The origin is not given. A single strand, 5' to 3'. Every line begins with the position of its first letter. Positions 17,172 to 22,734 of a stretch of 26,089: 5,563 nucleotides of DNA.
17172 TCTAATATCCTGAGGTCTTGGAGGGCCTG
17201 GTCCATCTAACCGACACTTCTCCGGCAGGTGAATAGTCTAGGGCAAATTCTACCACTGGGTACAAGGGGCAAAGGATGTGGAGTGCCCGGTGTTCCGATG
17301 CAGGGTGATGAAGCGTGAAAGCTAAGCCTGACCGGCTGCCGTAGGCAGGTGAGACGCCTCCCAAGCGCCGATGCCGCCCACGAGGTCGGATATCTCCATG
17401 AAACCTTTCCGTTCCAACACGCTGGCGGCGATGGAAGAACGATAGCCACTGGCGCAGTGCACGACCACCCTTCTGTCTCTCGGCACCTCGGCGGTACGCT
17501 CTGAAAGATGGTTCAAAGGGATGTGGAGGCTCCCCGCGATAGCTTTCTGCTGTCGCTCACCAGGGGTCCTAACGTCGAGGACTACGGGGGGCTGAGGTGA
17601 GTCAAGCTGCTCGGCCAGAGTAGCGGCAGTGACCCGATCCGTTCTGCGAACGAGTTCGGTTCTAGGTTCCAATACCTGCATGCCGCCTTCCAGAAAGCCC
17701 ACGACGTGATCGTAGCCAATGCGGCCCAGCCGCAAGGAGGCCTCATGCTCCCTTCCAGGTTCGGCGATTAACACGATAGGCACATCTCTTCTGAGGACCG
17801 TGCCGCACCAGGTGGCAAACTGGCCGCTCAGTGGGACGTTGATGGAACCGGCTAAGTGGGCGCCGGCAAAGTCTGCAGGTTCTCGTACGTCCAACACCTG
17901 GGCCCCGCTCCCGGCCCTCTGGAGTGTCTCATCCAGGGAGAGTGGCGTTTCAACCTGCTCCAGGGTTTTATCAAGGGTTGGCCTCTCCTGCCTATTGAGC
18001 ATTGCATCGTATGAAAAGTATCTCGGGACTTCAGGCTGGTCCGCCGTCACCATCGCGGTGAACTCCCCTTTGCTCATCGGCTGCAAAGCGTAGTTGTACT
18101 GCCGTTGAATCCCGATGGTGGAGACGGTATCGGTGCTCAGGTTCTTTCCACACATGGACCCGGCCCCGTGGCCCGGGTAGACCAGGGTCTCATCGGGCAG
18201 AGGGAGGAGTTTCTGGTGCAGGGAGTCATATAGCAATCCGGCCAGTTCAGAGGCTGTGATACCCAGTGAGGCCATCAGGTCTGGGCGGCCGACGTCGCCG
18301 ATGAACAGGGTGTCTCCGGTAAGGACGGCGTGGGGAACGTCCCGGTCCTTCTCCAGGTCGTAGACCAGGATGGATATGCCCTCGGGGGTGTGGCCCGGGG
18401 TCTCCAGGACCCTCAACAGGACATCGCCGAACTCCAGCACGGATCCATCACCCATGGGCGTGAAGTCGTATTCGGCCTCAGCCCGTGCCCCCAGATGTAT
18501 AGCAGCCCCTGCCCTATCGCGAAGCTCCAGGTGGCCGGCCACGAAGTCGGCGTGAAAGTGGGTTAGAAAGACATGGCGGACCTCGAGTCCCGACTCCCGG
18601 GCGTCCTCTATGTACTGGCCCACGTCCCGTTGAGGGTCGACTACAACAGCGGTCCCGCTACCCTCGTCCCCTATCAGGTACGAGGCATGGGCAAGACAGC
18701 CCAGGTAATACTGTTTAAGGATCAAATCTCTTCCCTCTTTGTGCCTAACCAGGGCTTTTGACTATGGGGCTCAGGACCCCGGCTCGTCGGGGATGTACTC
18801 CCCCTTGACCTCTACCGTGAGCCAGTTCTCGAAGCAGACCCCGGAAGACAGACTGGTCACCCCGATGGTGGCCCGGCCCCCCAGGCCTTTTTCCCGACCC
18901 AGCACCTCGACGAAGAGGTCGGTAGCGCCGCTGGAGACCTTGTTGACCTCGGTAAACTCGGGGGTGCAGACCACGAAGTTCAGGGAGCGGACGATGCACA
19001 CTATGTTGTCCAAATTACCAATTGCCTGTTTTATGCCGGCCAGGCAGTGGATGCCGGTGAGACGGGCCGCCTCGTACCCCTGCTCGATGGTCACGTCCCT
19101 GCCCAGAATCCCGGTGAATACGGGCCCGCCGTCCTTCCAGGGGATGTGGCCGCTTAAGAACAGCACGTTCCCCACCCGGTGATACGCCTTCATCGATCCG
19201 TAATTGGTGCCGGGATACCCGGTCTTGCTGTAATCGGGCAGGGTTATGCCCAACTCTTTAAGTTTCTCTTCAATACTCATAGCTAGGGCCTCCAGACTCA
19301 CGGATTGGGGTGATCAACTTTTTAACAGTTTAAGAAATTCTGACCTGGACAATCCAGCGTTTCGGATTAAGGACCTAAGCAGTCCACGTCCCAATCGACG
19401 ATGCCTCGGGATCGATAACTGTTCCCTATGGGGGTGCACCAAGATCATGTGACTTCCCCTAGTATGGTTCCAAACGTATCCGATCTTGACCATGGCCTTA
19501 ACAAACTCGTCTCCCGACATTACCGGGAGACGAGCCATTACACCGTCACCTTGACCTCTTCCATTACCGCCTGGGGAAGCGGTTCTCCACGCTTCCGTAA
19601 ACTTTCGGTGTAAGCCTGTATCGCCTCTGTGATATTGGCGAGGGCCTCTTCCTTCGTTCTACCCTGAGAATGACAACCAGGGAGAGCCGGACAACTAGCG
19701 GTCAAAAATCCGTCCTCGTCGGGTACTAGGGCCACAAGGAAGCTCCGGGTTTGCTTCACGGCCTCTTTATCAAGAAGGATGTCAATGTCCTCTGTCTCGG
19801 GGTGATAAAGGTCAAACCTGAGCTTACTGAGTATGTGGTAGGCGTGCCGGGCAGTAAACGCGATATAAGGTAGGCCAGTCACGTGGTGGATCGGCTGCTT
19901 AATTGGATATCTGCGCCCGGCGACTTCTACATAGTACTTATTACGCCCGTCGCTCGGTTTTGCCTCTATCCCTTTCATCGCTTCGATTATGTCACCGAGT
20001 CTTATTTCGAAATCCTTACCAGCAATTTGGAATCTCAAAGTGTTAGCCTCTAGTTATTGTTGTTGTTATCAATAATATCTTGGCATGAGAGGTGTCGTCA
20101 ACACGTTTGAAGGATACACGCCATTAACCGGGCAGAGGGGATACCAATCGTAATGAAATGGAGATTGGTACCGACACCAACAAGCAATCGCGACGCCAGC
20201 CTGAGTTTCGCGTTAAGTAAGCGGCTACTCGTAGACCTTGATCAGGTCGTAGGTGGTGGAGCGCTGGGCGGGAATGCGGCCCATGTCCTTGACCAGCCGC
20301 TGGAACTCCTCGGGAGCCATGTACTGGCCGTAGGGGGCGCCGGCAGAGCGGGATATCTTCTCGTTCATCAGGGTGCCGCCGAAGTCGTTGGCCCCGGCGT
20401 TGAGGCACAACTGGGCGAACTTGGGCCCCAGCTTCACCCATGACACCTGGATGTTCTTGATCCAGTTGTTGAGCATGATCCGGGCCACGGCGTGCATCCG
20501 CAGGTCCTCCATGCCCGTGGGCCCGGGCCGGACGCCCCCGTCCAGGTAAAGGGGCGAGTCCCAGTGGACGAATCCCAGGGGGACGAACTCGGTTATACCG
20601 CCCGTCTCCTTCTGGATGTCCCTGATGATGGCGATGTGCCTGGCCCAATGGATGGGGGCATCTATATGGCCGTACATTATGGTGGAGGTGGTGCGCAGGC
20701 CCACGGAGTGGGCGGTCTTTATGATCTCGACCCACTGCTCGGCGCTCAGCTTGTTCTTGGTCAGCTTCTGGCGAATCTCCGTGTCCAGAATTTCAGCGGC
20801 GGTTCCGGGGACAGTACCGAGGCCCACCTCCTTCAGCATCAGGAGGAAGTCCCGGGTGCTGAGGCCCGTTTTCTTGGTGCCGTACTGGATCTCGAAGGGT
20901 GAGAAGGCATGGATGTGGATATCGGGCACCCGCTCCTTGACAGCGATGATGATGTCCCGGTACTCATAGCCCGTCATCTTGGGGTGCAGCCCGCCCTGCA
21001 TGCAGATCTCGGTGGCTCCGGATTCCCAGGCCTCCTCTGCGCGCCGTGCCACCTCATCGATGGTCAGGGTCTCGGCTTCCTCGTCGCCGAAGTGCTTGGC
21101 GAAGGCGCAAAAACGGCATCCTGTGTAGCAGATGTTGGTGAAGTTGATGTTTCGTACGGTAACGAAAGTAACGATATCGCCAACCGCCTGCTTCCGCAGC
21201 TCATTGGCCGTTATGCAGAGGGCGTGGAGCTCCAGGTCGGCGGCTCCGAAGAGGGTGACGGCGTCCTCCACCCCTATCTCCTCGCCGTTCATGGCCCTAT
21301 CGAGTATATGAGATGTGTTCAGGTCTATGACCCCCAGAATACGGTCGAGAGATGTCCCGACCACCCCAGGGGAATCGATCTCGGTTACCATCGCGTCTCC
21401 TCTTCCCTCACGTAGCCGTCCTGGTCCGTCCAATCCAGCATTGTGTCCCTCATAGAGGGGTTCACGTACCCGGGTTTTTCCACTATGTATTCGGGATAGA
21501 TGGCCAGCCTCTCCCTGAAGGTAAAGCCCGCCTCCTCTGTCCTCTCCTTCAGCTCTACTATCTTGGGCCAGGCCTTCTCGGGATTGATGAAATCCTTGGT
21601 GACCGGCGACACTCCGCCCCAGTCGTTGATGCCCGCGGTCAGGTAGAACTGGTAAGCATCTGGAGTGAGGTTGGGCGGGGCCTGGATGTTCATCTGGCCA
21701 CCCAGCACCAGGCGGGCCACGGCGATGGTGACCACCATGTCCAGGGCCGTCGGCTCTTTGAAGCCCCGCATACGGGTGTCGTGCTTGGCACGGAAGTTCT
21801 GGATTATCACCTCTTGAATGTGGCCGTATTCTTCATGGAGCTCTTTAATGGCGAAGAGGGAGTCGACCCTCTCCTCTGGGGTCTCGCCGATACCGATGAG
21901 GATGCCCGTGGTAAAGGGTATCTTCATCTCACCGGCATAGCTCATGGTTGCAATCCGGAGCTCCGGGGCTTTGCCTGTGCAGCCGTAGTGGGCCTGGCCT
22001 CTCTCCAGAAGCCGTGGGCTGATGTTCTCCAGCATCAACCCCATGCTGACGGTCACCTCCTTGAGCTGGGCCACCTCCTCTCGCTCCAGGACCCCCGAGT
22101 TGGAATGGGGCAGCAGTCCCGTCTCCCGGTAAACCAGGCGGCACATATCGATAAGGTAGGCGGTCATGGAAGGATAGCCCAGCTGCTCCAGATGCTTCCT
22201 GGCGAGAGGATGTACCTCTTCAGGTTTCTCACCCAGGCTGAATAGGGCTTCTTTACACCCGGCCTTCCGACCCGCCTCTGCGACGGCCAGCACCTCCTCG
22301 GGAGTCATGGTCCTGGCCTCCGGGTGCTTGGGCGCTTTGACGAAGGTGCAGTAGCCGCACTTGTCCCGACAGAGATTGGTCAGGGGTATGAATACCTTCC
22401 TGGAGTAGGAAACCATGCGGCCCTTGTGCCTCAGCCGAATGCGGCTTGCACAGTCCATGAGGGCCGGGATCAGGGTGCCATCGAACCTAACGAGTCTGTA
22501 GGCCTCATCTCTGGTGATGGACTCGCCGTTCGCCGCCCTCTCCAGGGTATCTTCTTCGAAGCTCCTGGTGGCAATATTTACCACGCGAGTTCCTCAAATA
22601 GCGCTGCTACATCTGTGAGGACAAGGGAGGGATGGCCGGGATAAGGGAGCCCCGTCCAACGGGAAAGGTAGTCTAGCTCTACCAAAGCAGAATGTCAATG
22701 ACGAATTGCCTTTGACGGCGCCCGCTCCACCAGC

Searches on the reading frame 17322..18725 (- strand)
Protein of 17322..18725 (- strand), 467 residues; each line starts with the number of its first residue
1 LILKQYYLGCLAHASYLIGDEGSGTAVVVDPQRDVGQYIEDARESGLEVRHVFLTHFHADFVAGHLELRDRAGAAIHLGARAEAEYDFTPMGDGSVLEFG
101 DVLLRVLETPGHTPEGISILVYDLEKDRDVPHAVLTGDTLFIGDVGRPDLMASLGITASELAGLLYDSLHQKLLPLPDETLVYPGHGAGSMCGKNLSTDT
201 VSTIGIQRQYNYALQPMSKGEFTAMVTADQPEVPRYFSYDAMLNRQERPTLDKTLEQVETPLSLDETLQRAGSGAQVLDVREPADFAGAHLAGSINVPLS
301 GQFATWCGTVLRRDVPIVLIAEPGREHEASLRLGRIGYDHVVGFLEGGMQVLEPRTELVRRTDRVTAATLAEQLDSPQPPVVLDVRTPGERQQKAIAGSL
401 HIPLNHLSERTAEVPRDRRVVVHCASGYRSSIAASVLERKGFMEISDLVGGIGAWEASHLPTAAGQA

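Call 98: search_protein_families(library=pfam, proteins=[window:17322-18725:-])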
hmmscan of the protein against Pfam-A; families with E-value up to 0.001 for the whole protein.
window:17322-18725:- (467 aa): 2 families
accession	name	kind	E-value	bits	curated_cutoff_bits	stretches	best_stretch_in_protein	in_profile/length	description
PF00581.25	Rhodanese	-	1.9e-26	92.9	22.2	2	366-457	1-101/102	Rhodanese-like domain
PF00753.33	Lactamase_B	-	1.1e-12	48.7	22.7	1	9-186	2-196/196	Metallo-beta-lactamase superfamily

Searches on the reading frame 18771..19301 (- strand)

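Call 98: search_protein_families(library=pfam, proteins=[window:18771-19301:-])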
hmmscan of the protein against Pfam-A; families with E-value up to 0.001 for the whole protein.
window:18771-19301:- (176 aa): 2 families
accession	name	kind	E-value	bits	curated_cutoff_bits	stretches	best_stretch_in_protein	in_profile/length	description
PF14588.11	YjgF_endoribonc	-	1.4e-14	54.6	35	1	33-136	17-120/148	YjgF/chorismate_mutase-like, putative endoribonuclease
PF01042.26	Ribonuc_L-PSP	-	0.00078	19.9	27.3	0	41-158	15-114/121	Endoribonuclease L-PSP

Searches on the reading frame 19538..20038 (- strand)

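Call 98: search_protein_families(library=pfam, proteins=[window:19538-20038:-])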
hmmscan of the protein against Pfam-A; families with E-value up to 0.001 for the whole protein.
window:19538-20038:- (166 aa): 1 family
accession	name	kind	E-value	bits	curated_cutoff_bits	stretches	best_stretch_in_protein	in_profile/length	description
PF15919.11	HicB_lk_antitox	-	3.3e-08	34.2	27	1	102-157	3-58/123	HicB_like antitoxin of bacterial toxin-antitoxin system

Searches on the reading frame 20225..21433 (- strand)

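Call 98: search_protein_families(library=pfam, proteins=[window:20225-21433:-])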
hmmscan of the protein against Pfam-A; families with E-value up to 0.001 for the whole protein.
window:20225-21433:- (402 aa): 2 families
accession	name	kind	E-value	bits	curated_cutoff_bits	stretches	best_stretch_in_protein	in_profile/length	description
PF19288.4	CofH_C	-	3.2e-22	79.1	27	1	279-398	3-119/125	CofH/MqnC C-terminal region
PF04055.27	Radical_SAM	-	5.6e-19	69.4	29.5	1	96-256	1-152/166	Radical SAM superfamily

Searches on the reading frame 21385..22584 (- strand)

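Call 98: search_protein_families(library=pfam, proteins=[window:21385-22584:-])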
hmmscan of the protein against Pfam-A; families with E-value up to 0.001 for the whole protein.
window:21385-22584:- (399 aa): 1 family
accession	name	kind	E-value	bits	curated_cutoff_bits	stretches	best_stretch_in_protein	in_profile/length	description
PF04055.27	Radical_SAM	-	9.3e-15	55.6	29.5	1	66-243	1-163/166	Radical SAM superfamily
